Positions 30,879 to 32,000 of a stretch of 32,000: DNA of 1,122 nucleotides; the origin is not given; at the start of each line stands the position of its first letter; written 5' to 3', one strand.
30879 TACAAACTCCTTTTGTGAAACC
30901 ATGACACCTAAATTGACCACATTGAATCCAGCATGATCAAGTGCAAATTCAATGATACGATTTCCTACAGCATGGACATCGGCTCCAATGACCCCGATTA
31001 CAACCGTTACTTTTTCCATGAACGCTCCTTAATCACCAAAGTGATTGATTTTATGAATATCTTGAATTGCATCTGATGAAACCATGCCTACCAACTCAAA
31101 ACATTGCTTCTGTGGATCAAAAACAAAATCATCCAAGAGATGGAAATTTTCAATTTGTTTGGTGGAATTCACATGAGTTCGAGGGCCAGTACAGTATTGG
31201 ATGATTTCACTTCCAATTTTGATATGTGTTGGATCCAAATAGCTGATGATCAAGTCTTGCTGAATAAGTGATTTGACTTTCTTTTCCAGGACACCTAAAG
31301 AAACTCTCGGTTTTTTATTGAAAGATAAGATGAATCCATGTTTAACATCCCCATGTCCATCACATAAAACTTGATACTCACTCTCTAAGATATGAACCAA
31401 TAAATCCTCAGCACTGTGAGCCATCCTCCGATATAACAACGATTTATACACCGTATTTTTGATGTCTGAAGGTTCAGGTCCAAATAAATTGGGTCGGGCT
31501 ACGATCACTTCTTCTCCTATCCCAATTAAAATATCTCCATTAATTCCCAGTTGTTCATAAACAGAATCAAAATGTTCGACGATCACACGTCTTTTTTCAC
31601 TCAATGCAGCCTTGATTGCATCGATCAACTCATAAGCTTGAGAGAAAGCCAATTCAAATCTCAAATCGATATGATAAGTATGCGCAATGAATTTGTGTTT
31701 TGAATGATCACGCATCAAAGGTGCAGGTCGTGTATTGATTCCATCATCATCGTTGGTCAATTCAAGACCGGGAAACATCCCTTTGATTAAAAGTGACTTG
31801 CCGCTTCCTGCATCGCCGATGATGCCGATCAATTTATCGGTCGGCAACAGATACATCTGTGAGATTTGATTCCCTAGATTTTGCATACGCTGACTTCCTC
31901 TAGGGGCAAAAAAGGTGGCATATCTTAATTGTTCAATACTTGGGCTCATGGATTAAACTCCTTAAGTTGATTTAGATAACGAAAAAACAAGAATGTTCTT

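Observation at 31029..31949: Operon-leading P-loop protein with degenerate tRNA-synthetase editing-domain (tRNA_SAD-like) motifs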

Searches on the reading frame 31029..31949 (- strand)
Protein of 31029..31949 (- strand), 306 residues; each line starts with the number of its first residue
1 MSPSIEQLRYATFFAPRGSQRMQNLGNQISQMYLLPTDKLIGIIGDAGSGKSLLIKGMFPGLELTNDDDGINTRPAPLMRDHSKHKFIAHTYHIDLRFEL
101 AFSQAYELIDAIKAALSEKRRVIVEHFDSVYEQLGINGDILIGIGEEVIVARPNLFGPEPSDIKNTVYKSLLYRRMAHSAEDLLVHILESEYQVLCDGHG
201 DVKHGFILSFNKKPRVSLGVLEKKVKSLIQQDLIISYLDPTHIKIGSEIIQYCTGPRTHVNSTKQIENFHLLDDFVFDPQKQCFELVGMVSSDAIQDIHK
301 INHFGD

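Call 3: search_protein_families(library=pfam, proteins=[window:31029-31949:-], max_evalue=1)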
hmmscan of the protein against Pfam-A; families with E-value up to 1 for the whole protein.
window:31029-31949:- (306 aa): 7 families
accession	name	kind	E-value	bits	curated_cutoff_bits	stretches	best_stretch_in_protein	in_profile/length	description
PF02367.23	TsaE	-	0.00055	20.3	26.6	1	20-133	5-108/128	Threonylcarbamoyl adenosine biosynthesis protein TsaE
PF07973.19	tRNA_SAD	-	0.02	15.3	24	1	243-272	4-31/44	Threonyl and Alanyl tRNA synthetase second additional domain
PF00005.33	ABC_tran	-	0.026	15.6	25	1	36-69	9-42/137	ABC transporter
PF03642.18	MAP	-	0.067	13.9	24.3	1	208-266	18-76/88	MAP domain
PF00910.28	RNA_helicase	-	0.098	13.6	21.5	0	226-294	11-79/105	RNA helicase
PF20703.3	nSTAND1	-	0.2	11.7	27.1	1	21-73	22-70/379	Novel STAND NTPase 1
PF13555.12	AAA_29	-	0.29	11.3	27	0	41-55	25-39/61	P-loop containing region of AAA domain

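Call 4: search_protein_families(library=ncbifam, proteins=[window:31029-31949:-], max_evalue=1)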
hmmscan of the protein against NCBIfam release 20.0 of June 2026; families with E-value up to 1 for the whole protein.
window:31029-31949:- (306 aa): 5 families
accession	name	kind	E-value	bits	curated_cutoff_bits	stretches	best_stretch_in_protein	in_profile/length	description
TIGR00150.1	T6A_YjeE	equivalog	0.00041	20.2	60.1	1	20-142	6-118/135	tRNA (adenosine(37)-N6)-threonylcarbamoyltransferase complex ATPase subunit type 1 TsaE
TIGR04521.1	ECF_ATPase_2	equivalog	0.012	14.7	330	1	36-58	29-51/279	energy-coupling factor transporter ATPase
NF010153.0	PRK13631.1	equivalog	0.063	12.2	463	1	33-64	47-77/320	cobalt transporter ATP-binding subunit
NF000171.1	ABCF_producer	exception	0.15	10.5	800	1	40-62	31-52/541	TlrC/CarA/OleB/SrmB family ABC-F type ribosomal protection protein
NF000166.1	ABCF_CarA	exception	0.16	10.1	1050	1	36-63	30-55/556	ABC-F type ribosomal protection protein Car(A)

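Call 6: find_homologous_proteins(query=window:31029-31949:-)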
Query window:31029-31949:- (306 aa): 3726 proteins with E <= 0.001 among 5060 candidates; the best 120 are listed.
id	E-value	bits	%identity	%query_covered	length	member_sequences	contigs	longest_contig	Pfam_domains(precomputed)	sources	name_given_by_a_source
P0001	1.6e-189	646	93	100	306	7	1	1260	PF02367.24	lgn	-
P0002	2.4e-177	606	87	100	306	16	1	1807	-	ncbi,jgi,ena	jgi:tRNA A37 threonylcarbamoyladenosine biosynthesis protein TsaE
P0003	5.4e-173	592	83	100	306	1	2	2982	-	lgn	-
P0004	1.6e-172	591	83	100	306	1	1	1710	-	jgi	-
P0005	8.2e-172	588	84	100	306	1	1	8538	-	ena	-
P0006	1.3e-171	588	83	100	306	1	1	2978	PF02367.24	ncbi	-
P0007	1.5e-170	584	83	100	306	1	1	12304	PF02367.24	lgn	-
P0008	3.0e-167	573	83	99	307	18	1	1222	-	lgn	-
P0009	5.5e-165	566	78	100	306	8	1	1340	-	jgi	-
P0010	1.8e-161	554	78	100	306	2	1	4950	-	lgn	-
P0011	2.3e-159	547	76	100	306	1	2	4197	-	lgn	-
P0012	2.3e-159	547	76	100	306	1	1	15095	-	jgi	jgi:tRNA A37 threonylcarbamoyladenosine biosynthesis protein TsaE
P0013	3.3e-159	547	76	100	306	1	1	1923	-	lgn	-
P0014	1.1e-158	545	76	100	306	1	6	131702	-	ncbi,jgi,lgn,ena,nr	ncbi:MAG: lantibiotic ABC transporter [Firmicutes bacterium GWF2_51_9]|nr:MAG: lantibiotic ABC trans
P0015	2.2e-158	544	75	100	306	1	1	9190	-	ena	-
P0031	1.2e-151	522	74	100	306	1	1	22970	PF02367.24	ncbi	-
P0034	3.3e-151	521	74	100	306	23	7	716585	PF02367.24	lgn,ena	-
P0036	6.4e-151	520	73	100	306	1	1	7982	PF02367.24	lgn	-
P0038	1.1e-149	516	73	100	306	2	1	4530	PF02367.24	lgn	-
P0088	1.3e-102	361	54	97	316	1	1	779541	-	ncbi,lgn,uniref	ncbi:alanine-tRNA synthetase second additional domain-containing protein [Clostridium sediminicola]|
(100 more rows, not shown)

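Call 11: search_solved_structures(query=A1, max_evalue=10, show_alignments=4)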
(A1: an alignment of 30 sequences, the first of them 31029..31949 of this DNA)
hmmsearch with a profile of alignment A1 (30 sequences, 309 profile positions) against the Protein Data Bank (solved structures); distinct sequences matched with E-value up to 10: 28.
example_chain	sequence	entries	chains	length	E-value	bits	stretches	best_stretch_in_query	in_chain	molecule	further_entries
7kyo_B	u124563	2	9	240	0.55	12.7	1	42-61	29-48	Manganese ABC transporter, ATP-binding protein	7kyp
7tbi_b1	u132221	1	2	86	0.62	12.5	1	215-262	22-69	Dyn2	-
7n9f_o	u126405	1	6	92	0.64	12.4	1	215-262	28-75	Dynein light chain 1, cytoplasmic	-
4ds1_A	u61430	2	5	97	0.72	12.3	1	215-262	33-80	Dynein light chain 1, cytoplasmic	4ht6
9u57_A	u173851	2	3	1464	0.75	12.2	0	35-66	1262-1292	ABC transporter C family member 2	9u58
8tsh_A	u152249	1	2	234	0.77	12.2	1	36-71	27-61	ABC transporter ATP-binding protein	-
8tsi_A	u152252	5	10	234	0.78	12.2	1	36-71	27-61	ABC transporter ATP-binding protein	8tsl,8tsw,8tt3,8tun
9li5_A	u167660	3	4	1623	0.93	11.9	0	35-66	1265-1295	ABC transporter C family member 2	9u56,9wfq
9li6_A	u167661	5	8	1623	0.93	11.9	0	35-66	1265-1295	ABC transporter C family member 2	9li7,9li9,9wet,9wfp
9nlb_E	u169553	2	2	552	0.99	11.8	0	36-63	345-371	Energy-dependent translational throttle protein EttA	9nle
9nl5_E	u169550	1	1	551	1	11.8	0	36-63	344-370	EttA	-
3j5s_D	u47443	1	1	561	1.2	11.6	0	37-63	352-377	Energy-dependent translational throttle A (EttA)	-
2c1l_A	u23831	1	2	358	1.2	11.5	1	146-226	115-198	RESTRICTION ENDONUCLEASE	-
8wi5_A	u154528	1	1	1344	1.3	11.5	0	26-61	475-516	ATP-binding cassette sub-family C member 5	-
9vrb_A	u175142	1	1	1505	1.4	11.4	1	37-66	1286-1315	ABC transporter C family member 13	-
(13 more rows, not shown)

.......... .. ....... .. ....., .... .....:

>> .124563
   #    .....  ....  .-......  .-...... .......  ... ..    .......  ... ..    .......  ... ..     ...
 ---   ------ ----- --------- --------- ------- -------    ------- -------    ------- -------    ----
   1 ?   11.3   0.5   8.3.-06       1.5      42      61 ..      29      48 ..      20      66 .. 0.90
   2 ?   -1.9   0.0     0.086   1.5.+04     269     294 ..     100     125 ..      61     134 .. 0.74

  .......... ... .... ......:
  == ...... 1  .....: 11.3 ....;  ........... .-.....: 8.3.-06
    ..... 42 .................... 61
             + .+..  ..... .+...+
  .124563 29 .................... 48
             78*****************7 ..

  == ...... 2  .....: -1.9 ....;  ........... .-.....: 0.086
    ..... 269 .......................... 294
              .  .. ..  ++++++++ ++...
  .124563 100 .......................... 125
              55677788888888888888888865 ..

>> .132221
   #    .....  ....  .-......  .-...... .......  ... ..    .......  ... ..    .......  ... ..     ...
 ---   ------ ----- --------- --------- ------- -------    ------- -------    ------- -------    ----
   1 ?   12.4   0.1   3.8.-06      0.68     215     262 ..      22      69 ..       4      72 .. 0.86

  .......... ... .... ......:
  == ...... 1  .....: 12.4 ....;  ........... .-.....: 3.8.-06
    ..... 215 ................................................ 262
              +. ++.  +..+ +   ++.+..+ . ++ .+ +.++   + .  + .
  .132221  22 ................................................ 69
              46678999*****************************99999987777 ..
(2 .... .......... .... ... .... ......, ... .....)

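Call 13: find_related_loci(query=A1, collection=genome_contigs, flank=10000)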
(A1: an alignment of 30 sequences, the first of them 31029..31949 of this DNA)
Query A1 (306 aa) in genome_contigs; peptide patterns used: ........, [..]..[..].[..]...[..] (x = any residue, [..] = any of these).
600 stretches matched a pattern (row limit reached: there are more); 521 encode a relative of the query (tblastn E <= 1e-3); the best 80 are kept; 80 distinct loci.
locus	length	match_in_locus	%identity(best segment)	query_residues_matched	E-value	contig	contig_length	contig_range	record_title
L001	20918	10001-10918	93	1-306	0e+0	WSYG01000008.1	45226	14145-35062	MAG: Erysipelotrichaceae bacterium isolate X3_MetaBAT.3 scaffold_559, whole genome shotgun sequence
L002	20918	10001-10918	86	1-306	0e+0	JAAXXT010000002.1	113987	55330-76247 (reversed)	MAG: Erysipelotrichaceae bacterium isolate W9_Combined_metabat2_129 W9_Combined_metabat2_129_NODE_91, whole genome shotg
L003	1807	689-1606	87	1-306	0e+0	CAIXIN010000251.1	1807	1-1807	uncultured bacterium isolate Loclat_bin-03787 genome assembly, contig: bin-03787:251/284, whole genome shotgun sequence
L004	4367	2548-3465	86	1-306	0e+0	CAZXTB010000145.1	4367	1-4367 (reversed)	MAG TPA_asm: uncultured Erysipelotrichaceae bacterium isolate SRP272421_co2_81 genome assembly, contig: NODE_85725_lengt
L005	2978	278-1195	83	1-306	0e+0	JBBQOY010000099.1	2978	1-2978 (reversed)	MAG: Erysipelotrichales bacterium isolate Co_metawrap_154 Cmw_154_k141_3177162_length_2978_cov_20.9436, whole genome sho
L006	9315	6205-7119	82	2-306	1e-175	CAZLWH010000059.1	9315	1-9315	MAG TPA_asm: uncultured Erysipelotrichaceae bacterium isolate SRP272421_co2_819 genome assembly, contig: NODE_27827_leng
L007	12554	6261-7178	76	1-306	1e-164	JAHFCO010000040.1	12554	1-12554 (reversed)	MAG: Bacillota bacterium isolate nzgw223 NODE_3460_length_12555_cov_3.791298, whole genome shotgun sequence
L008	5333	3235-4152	74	1-306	7e-161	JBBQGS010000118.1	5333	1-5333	MAG: Erysipelotrichales bacterium isolate Co_metawrap_945 Cmw_945_k141_6549561_length_5333_cov_7.0000, whole genome shot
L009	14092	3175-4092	72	1-306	1e-156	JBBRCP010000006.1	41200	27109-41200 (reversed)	MAG: Erysipelotrichales bacterium isolate Co_metawrap_2408 Cmw_2408_k141_12112684_length_41200_cov_10.9990, whole genome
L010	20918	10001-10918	73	1-306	2e-155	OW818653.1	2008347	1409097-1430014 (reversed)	metagenome genome assembly, chromosome: 1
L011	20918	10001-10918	71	1-306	2e-154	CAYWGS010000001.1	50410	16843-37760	MAG TPA_asm: uncultured Erysipelotrichaceae bacterium isolate binchicken_co263_333 genome assembly, contig: NODE_275_len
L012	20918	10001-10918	64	1-306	3e-134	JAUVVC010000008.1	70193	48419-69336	MAG: Erysipelotrichaceae bacterium isolate CSMAG_1154 CSMAG_1154_k127_6180155_length_70193_cov_20.0137, whole genome sho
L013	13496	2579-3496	65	1-306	8e-134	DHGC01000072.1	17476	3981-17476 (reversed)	MAG TPA_asm: Erysipelotrichaceae bacterium UBA4808 UBA4808_contig_35229, whole genome shotgun sequence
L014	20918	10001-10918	85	1-306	2e-180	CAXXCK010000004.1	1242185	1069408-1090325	MAG: Erysipelotrichaceae bacterium isolate b76e8e24-d245-4307-a20e-d676278d155c genome assembly, contig: contig_4, whole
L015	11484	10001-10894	54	6-302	2e-109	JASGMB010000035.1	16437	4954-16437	MAG: Clostridiales bacterium isolate DJKA123_ANT-F21_bin.21 scaffold_1257, whole genome shotgun sequence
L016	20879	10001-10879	55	1-292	2e-108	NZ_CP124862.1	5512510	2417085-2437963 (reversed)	Petroclostridium sp. X23 chromosome, complete genome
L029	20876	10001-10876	55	11-302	2e-103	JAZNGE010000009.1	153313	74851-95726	MAG: Eubacteriales bacterium isolate T1900044708_TS20190174.MAGScoT_cleanbin_000025 SGB_1822_k141_346124, whole genome s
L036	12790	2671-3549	55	11-303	6e-102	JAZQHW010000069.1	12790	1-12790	MAG: Faecousia sp. isolate T1900044625_TS20190091.MAGScoT_cleanbin_000096 SGB_943_k141_89755, whole genome shotgun seque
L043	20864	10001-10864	53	6-294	2e-101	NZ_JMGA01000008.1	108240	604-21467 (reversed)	Desulfosporosinus sp. HMP52 Desulfosporosinus_HMP51_contig_8, whole genome shotgun sequence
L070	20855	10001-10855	53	6-291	2e-100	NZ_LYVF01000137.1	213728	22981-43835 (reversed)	Desulfotomaculum copahuensis strain LMa1 LMA27_trimmed_contig_32, whole genome shotgun sequence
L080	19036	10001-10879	53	11-303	8e-100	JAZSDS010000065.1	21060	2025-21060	MAG: Faecousia sp. isolate T1900044595_TS20190061.MAGScoT_cleanbin_000053 SGB_662_k141_2053778, whole genome shotgun seq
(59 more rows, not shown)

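Call 18: search_protein_representatives(alignment_id=A1)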
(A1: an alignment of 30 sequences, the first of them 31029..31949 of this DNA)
Query: 30 sequences, 309 profile positions. Proteins with E-value up to 0.001 (for the whole library): 329; up to 1e-10: 236; up to 1e-30: 83. The best 150 are listed.
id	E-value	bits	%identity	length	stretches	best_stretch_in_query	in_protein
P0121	1.5e-122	425.2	-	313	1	6-306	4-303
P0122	5.2e-115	400.4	-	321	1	5-304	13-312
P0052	2.8e-113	394.7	-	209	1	3-212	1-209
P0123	2.0e-106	372.2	-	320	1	5-295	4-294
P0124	3.5e-104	364.8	-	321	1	1-254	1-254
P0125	3.9e-95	335.1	-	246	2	10-141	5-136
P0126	8.2e-95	334.0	-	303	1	7-305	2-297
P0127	2.6e-92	325.8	-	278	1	11-215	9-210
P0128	1.5e-88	313.5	-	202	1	6-193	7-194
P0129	1.1e-85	304.0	-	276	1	5-214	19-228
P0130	8.8e-85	301.1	-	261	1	9-187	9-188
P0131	2.4e-79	283.2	-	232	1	79-308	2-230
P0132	2.9e-78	279.7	-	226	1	10-172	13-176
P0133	4.4e-76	272.5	-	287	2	4-111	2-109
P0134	3.2e-73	263.1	-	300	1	5-192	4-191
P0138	1.0e-68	248.3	-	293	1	8-307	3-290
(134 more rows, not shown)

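Call 19: predict_structure(alignment_id=A1)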
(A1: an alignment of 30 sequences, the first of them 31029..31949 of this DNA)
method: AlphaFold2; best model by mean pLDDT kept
length: 306 residues; sequences in the alignment: 30
mean_pLDDT: 81.3   pTM: 0.73
mean pLDDT of the five models: 81.3, 78.1, 78.0, 76.6, 74.2
residues with pLDDT >= 90: 121; 70-90: 128; 50-70: 24; < 50: 33
segments of 3 or more residues with pLDDT < 50: 1-7, 65-75, 80-87, 300-306
pLDDT, mean of each block of 10 residues (from residue 1): 48 78 89 88 84 86 47 46 50 84 87 90 91 89 87 78 85 91 95 91 88 93 97 92 91 79 95 88 92 64 42
secondary structure, 60 per line:
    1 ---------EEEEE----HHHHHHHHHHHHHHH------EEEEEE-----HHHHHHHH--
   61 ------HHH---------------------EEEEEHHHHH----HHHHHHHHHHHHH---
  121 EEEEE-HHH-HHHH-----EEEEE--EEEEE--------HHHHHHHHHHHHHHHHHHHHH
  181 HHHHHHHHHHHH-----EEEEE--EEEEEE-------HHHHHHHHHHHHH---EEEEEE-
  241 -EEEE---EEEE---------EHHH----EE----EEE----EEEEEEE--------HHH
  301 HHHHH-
elements in order: E10-14 H19-33 E40-45 H51-58 E91-95 H96-100 H105-117 E121-125 H131-134 E140-144 E147-151 H160-192 E198-202 E205-210 H218-230 E234-239 E242-245 E249-252 E276-278 E283-289 H298-305

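Call 23: search_protein_families(library=pfam, proteins=[L043:5466-6737:+, L043:6772-7992:+, L043:8580-9227:+, L043:9224-9913:+, L043:11033-11758:+, L043:11755-12354:+, L043:13340-14572:+, L036:1112-2626:+, L036:3567-4913:+, L036:90-1100:+], max_evalue=0.001)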
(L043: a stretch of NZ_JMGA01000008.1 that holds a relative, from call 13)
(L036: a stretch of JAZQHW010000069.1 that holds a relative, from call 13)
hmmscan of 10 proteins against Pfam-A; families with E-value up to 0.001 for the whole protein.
L043:5466-6737:+ (423 aa): 5 families
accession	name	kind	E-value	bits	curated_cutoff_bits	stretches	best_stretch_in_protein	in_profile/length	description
PF00015.26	MCPsignal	-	2.7e-37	128.7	34.6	1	260-411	19-170/172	Methyl-accepting chemotaxis protein (MCP) signalling domain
PF11563.14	Protoglobin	-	4e-32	111.8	25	1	16-169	4-157/158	Protoglobin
PF10157.14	BORCS6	-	5.6e-06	26.9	35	0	314-394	19-92/101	BLOC-1-related complex sub-unit 6 C-terminal helix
PF06103.16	DUF948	-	0.00012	22.6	37.2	0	343-402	28-87/89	Bacterial protein of unknown function (DUF948)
PF10046.14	BLOC1_2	-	0.00014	22.6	33.4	0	344-408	26-90/96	Biogenesis of lysosome-related organelles complex-1 subunit 2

L043:6772-7992:+ (406 aa): 3 families
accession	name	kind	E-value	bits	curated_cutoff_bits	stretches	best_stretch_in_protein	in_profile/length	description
PF13487.12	HD_5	-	5.3e-46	156.9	27.2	2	233-396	2-168/170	HD domain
PF01966.28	HD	-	1.2e-31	109.9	22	2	246-366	2-115/116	HD domain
PF08668.18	HDOD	-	2.7e-12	47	22.9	1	245-335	95-195/196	HDOD domain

L043:8580-9227:+ (215 aa): 9 families
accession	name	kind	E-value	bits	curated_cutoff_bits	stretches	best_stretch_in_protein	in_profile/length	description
PF01596.23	Methyltransf_3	-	1.3e-35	123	22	1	19-213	8-204/204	O-methyltransferase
PF13578.12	Methyltransf_24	-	1.3e-19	71.4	26.3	1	58-160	1-105/105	Methyltransferase domain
PF13847.12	Methyltransf_31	-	5.1e-09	36.4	27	1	53-160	3-112/145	Methyltransferase domain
PF13649.12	Methyltransf_25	-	1.4e-08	35.7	27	1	57-153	1-97/97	Methyltransferase domain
PF01135.25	PCMT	-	1.4e-08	35.2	20.3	1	40-140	61-157/210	Protein-L-isoaspartate(D-aspartate) O-methyltransferase (PCMT)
PF08704.16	GCD14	-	5.9e-05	23.3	26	1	50-132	37-120/247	tRNA methyltransferase complex GCD14 subunit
PF08241.18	Methyltransf_11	-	8.2e-05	23.6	21.2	1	58-134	1-69/95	Methyltransferase domain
PF01189.24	Methyltr_RsmB-F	-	0.0001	22.4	27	1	51-133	6-87/199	16S rRNA methyltransferase RsmB/F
PF02353.26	CMAS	-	0.00017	21.5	27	1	50-160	59-167/273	Mycolic acid cyclopropane synthetase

L043:9224-9913:+ (229 aa): 2 families
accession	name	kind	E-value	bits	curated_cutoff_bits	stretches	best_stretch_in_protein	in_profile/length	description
PF07786.18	HGSNAT_cat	-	4.2e-54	183.9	22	1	6-216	1-222/222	Heparan-alpha-glucosaminide N-acetyltransferase, catalytic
PF01757.29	Acyl_transf_3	-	3.5e-10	39.9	31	1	9-150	3-140/326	Acyltransferase domain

L043:11033-11758:+ (241 aa): 2 families
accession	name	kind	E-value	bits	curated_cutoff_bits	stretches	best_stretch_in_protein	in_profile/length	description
PF01138.27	RNase_PH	-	7.4e-29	101.2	25.5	1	11-141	1-127/130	3' exoribonuclease family, domain 1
PF03725.20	RNase_PH_C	-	1.2e-14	54.4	20.8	1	160-225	3-67/67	3' exoribonuclease family, domain 2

L043:11755-12354:+ (199 aa): 1 family
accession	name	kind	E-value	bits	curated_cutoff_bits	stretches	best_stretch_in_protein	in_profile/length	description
PF01725.21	Ham1p_like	-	2.9e-72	242.9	22.5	1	3-189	1-184/186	Ham1 family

L043:13340-14572:+ (410 aa): 1 family
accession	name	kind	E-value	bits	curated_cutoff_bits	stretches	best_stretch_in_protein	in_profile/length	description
PF18915.5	DUF5667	-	3e-13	50.4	27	1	129-232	10-99/99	Domain of unknown function (DUF5667)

L036:1112-2626:+ (504 aa): 1 family
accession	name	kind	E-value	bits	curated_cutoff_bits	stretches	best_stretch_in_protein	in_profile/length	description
PF04734.18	Ceramidase_alk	-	4.8e-09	35.8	32.1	1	28-150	27-149/509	Neutral/alkaline non-lysosomal ceramidase, N-terminal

L036:3567-4913:+ (448 aa): 2 families
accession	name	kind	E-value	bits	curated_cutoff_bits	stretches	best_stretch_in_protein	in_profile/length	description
PF01874.21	CitG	-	5.1e-84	282.7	27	1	182-444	4-284/284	ATP:dephospho-CoA triphosphoribosyl transferase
PF03802.19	CitX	-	4.4e-48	163.6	25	1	9-162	3-158/165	Apo-citrate lyase phosphoribosyl-dephospho-CoA transferase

L036:90-1100:+ (336 aa): 4 families
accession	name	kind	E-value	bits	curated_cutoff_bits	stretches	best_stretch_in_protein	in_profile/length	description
PF08218.17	Citrate_ly_lig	-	1.6e-73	246.7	20.9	1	148-329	1-182/182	Citrate lyase ligase C-terminal domain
PF01467.32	CTP_transf_like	-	5.8e-07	30.2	21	1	156-208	7-64/133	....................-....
PF00583.31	Acetyltransf_1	-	0.00033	21.4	20.7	1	36-105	26-105/116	Acetyltransferase (GNAT) family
PF05636.17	HIGH_NTase1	-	0.00073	19.4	27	0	152-182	7-38/402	HIGH Nucleotidyl Transferase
